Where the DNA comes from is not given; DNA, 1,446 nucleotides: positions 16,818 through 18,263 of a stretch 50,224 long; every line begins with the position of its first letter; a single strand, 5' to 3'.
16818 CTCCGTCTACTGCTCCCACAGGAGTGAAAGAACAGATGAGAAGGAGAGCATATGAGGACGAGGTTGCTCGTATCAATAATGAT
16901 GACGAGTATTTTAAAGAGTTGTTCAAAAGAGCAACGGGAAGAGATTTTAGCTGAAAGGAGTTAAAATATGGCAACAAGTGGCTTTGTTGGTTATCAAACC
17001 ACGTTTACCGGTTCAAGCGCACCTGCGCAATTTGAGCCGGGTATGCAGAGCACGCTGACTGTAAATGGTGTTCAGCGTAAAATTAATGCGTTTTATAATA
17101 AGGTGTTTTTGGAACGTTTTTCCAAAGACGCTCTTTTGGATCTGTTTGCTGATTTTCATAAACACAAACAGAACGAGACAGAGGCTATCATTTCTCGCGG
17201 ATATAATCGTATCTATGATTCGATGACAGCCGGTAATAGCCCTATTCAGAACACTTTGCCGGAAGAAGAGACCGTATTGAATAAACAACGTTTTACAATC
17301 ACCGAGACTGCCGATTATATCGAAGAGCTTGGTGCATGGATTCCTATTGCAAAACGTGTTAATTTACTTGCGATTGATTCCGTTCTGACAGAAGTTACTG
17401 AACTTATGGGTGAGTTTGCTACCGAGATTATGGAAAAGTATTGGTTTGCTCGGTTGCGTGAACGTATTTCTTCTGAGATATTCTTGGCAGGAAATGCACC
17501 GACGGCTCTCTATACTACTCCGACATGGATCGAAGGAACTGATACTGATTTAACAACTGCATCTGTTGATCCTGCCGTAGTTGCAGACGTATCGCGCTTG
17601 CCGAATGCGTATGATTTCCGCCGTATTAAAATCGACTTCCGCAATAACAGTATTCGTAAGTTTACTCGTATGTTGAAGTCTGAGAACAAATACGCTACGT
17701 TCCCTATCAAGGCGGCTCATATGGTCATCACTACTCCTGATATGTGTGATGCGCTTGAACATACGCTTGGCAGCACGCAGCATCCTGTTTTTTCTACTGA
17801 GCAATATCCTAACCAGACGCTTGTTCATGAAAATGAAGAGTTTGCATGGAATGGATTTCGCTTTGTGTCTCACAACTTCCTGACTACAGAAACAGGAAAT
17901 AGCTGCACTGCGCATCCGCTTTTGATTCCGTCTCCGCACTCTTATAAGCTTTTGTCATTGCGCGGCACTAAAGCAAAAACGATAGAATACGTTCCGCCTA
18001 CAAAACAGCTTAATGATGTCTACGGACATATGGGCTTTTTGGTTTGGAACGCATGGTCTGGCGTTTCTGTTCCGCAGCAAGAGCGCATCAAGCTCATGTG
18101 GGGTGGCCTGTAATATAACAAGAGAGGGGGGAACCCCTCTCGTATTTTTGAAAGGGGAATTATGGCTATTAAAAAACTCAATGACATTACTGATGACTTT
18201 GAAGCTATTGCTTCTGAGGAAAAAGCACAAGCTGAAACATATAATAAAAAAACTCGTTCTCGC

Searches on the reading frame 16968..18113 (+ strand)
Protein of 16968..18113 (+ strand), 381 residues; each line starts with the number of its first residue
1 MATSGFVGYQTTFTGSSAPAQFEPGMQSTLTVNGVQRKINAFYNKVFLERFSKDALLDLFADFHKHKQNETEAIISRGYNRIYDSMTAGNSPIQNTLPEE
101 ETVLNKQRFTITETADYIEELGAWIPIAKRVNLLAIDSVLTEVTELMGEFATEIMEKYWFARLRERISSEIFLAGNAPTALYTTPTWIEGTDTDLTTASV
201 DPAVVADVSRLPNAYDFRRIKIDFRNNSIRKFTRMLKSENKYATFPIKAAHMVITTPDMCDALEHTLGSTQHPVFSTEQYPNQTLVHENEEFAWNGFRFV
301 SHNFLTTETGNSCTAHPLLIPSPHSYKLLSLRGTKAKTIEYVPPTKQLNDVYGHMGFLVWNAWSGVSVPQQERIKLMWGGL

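Call 15: search_protein_families(library=phrogs, proteins=[window:16968-18113:+], max_evalue=0.00001)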
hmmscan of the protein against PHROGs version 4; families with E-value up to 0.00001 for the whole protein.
window:16968-18113:+ (381 aa): 1 family
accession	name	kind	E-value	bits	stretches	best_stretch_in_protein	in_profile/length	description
phrog_1357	-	head and packaging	1.4e-18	68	1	32-378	26-343/356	major head protein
